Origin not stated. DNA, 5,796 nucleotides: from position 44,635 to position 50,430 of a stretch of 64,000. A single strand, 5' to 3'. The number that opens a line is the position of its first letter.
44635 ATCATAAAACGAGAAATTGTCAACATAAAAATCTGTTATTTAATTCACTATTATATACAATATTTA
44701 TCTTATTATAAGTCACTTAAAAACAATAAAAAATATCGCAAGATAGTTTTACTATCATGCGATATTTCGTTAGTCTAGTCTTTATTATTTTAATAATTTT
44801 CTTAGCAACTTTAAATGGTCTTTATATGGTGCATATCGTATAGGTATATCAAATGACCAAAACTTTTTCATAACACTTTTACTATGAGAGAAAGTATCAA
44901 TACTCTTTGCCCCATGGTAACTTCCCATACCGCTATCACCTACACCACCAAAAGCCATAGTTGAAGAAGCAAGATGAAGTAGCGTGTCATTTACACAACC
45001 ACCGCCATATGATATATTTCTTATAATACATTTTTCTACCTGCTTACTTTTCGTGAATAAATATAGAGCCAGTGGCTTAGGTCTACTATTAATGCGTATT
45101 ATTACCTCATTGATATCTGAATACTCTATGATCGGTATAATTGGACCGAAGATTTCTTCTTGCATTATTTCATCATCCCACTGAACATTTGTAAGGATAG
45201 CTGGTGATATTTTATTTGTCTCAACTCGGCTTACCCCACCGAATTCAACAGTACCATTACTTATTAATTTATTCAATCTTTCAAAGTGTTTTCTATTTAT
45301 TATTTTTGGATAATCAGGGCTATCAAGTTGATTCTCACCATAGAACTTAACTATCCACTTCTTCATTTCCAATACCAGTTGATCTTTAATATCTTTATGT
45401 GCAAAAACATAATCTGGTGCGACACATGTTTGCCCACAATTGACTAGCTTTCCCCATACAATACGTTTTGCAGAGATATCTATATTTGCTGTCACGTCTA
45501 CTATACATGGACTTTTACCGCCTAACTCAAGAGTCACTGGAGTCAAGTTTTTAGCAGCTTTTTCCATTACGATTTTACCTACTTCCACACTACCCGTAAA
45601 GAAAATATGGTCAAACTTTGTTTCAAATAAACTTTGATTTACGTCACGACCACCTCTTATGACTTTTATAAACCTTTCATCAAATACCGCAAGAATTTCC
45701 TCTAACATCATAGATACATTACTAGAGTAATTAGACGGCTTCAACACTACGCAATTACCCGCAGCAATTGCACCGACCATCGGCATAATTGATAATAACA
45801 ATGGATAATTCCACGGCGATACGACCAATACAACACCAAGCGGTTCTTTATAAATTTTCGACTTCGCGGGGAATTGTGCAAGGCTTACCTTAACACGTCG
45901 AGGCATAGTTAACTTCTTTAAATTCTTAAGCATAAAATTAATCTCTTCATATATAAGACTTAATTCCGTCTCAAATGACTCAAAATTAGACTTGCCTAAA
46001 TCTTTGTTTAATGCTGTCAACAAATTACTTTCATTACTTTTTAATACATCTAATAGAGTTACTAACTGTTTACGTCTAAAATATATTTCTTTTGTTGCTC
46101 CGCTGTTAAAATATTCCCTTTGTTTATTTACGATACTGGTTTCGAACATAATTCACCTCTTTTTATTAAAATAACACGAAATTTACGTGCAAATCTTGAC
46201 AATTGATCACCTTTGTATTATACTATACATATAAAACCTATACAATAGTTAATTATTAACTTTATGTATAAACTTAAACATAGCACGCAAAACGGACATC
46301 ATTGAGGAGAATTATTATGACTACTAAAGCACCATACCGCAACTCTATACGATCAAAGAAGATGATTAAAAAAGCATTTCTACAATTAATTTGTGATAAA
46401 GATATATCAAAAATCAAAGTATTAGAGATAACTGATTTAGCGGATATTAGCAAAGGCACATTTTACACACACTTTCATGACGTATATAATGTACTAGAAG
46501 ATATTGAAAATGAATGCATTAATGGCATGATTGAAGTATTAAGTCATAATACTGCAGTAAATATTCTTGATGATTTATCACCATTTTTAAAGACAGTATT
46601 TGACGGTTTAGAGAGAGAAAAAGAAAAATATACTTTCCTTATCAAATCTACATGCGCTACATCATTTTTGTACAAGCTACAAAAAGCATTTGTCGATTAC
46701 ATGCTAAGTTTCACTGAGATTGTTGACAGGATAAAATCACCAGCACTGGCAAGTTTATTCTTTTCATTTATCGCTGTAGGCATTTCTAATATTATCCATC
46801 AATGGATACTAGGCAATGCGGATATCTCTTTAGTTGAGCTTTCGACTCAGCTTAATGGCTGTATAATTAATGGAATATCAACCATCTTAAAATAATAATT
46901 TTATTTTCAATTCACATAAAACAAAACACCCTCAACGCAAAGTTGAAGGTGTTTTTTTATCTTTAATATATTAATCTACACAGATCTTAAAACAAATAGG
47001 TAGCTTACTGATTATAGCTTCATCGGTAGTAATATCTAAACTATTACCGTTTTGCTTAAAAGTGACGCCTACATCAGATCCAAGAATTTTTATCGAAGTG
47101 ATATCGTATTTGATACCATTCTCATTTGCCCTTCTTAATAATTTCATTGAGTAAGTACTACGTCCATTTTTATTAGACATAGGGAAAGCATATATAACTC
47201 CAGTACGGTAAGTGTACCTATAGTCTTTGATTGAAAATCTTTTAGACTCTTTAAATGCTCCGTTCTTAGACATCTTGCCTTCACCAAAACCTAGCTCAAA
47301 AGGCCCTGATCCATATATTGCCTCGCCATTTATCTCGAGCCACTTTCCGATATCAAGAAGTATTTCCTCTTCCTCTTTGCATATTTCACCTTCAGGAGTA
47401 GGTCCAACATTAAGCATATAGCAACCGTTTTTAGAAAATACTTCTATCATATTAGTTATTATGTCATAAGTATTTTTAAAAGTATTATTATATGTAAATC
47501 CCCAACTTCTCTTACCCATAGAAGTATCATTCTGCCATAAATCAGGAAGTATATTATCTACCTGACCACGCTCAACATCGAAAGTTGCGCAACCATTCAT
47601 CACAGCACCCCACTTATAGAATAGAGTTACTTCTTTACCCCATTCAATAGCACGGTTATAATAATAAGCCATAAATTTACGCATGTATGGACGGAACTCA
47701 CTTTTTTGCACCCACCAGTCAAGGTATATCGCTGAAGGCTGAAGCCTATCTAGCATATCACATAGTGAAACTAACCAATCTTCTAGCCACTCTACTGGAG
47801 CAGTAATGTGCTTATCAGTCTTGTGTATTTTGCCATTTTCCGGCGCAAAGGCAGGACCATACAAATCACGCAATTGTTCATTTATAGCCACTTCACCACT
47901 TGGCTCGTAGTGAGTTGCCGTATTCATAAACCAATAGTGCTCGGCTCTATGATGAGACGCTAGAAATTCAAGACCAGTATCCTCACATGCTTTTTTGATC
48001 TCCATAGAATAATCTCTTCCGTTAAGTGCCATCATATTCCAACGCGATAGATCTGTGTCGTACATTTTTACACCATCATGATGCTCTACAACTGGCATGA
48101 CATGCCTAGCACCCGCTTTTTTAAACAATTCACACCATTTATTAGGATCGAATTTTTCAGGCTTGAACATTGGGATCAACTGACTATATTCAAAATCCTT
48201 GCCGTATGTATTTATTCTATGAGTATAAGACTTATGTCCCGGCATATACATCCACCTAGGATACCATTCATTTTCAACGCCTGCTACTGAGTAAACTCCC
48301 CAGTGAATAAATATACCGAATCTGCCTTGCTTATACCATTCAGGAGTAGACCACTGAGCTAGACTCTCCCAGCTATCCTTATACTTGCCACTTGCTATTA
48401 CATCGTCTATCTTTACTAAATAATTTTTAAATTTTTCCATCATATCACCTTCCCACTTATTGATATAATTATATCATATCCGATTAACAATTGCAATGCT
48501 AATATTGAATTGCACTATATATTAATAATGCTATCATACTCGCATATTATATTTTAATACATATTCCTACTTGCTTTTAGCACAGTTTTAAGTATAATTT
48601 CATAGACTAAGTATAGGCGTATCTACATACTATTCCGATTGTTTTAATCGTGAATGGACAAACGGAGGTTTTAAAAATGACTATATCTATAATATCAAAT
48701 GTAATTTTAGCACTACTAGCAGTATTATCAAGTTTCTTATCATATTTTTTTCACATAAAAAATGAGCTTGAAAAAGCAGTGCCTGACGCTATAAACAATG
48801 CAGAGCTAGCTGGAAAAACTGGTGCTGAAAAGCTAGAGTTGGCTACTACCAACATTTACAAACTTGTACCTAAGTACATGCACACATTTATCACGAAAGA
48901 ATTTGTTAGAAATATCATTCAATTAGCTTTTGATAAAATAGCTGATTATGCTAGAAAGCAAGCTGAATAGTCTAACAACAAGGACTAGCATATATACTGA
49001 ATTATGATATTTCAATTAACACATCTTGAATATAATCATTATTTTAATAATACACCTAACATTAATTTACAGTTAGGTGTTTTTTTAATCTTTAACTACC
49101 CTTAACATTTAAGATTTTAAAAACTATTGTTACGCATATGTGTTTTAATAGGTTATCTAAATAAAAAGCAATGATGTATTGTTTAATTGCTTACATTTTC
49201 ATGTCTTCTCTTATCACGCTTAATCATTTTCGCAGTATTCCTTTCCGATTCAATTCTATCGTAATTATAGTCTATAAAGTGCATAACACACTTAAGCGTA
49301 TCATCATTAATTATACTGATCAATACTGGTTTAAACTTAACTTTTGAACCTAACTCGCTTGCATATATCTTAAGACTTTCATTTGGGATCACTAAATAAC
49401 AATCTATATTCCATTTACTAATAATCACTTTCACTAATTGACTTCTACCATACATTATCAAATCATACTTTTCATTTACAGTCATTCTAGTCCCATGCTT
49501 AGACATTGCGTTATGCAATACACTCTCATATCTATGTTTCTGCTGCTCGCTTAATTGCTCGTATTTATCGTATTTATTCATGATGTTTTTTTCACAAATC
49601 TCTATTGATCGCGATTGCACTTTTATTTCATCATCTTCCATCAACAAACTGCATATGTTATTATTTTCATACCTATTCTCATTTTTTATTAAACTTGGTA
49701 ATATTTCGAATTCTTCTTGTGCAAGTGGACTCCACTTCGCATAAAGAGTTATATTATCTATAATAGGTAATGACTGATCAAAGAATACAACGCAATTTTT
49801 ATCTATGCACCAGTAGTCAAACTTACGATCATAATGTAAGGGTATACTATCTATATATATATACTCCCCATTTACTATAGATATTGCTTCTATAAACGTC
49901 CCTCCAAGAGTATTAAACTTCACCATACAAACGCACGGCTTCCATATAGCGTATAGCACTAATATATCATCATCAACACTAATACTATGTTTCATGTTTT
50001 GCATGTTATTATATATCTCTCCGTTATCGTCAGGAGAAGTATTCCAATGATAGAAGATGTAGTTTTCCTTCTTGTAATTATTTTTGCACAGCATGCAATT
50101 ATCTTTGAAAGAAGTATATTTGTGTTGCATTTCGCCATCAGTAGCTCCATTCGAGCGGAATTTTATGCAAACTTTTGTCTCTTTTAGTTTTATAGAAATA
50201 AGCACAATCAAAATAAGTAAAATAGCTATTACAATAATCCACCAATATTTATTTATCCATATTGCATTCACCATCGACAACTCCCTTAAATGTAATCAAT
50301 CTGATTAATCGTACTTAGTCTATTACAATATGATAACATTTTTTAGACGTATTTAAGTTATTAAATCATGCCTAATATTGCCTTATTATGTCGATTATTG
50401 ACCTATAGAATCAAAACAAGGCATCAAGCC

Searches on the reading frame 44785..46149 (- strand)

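Call 61: search_protein_families(library=pfam, proteins=[window:44785-46149:-], max_evalue=0.00001)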
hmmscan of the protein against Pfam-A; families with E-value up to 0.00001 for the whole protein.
window:44785-46149:- (454 aa): 2 families
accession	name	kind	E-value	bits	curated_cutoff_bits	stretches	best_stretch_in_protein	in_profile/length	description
PF00171.27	Aldedh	-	2.7e-85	287.1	23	1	7-426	35-461/461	Aldehyde dehydrogenase family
PF05893.19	LuxC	-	6.8e-06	25.7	21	1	101-298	86-294/401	Acyl-CoA reductase (LuxC)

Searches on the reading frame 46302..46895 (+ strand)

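Call 61: search_protein_families(library=pfam, proteins=[window:46302-46895:+], max_evalue=0.00001)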
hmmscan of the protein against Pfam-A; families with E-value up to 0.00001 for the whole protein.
window:46302-46895:+ (197 aa): 1 family
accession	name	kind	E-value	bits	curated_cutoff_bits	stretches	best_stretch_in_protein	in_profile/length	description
PF14278.11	TetR_C_8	-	3.4e-07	30.7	26.1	1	90-188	1-101/103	Transcriptional regulator C-terminal region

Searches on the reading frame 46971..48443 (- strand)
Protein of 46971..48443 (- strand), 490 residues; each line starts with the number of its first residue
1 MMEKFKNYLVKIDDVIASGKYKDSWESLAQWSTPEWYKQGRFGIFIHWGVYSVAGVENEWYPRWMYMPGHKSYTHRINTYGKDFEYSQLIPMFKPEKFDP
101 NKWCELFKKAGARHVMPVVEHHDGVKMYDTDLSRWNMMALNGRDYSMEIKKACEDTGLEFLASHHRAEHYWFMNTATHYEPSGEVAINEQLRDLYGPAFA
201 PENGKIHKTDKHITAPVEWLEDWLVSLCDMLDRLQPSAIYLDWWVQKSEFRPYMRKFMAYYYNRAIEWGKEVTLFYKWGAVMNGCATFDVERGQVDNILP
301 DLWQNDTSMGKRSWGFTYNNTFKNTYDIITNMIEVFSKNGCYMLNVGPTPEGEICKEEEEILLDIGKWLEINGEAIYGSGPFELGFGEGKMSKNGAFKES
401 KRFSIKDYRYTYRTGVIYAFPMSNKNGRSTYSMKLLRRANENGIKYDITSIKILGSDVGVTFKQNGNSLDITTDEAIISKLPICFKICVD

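Call 61: search_protein_families(library=pfam, proteins=[window:46971-48443:-], max_evalue=0.00001)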
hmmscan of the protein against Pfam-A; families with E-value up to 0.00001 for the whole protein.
window:46971-48443:- (490 aa): 1 family
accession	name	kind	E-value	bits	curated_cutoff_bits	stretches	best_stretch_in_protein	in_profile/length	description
PF01120.23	Alpha_L_fucos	-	9.3e-85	285.5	25.2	1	13-374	6-345/345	Alpha-L-fucosidase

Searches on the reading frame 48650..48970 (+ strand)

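Call 61: search_protein_families(library=pfam, proteins=[window:48650-48970:+], max_evalue=0.00001)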
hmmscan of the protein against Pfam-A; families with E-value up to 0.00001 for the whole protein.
window:48650-48970:+ (106 aa): 0 families

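Call 72: search_protein_families(library=phrogs, proteins=[window:48650-48970:+], max_evalue=0.01)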
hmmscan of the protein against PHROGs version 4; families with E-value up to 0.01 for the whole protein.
window:48650-48970:+ (106 aa): 2 families
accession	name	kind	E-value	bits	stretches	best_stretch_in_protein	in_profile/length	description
phrog_15303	-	unknown function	5.2e-06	27.5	1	23-97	27-99/119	-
phrog_19508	-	lysis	0.00044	21.4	1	46-105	54-114/114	holin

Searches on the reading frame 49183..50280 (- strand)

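Call 3: search_protein_families(library=pfam, proteins=[window:49183-50280:-], max_evalue=10)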
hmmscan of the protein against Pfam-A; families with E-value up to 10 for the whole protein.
window:49183-50280:- (365 aa): 4 families
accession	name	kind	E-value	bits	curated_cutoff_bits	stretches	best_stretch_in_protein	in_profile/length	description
PF09479.16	Flg_new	-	3.9e-09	36.9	27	2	120-182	3-65/65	Listeria-Bacteroides repeat domain (List_Bact_rpt)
PF13786.12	DUF4179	-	0.039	14.8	30.1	0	233-270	39-78/94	Domain of unknown function (DUF4179)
PF13980.11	UPF0370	-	0.21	12.1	28.1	1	8-28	3-23/61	Uncharacterised protein family (UPF0370)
PF17807.7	zf-UBP_var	-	0.24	11.6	22.6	0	116-143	29-56/64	Variant UBP zinc finger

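Call 4: search_protein_families(library=ncbifam, proteins=[window:49183-50280:-], max_evalue=10)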
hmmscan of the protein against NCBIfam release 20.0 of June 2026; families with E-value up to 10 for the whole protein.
window:49183-50280:- (365 aa): 3 families
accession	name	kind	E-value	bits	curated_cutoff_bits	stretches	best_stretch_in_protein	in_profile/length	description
TIGR02543.1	List_Bact_rpt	repeat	0.0012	19.2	20.95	2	175-185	32-42/44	TIGR02543 family repeat protein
NF010185.0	PRK13664.1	equivalog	0.16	12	98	1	8-31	3-25/65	hypothetical protein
NF011478.0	PRK14889.1-1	equivalog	0.22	11.5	182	1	114-152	33-71/152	VKOR family protein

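Call 72: search_protein_families(library=phrogs, proteins=[window:49183-50280:-], max_evalue=0.01)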
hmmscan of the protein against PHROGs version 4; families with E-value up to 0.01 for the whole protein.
window:49183-50280:- (365 aa): 0 families
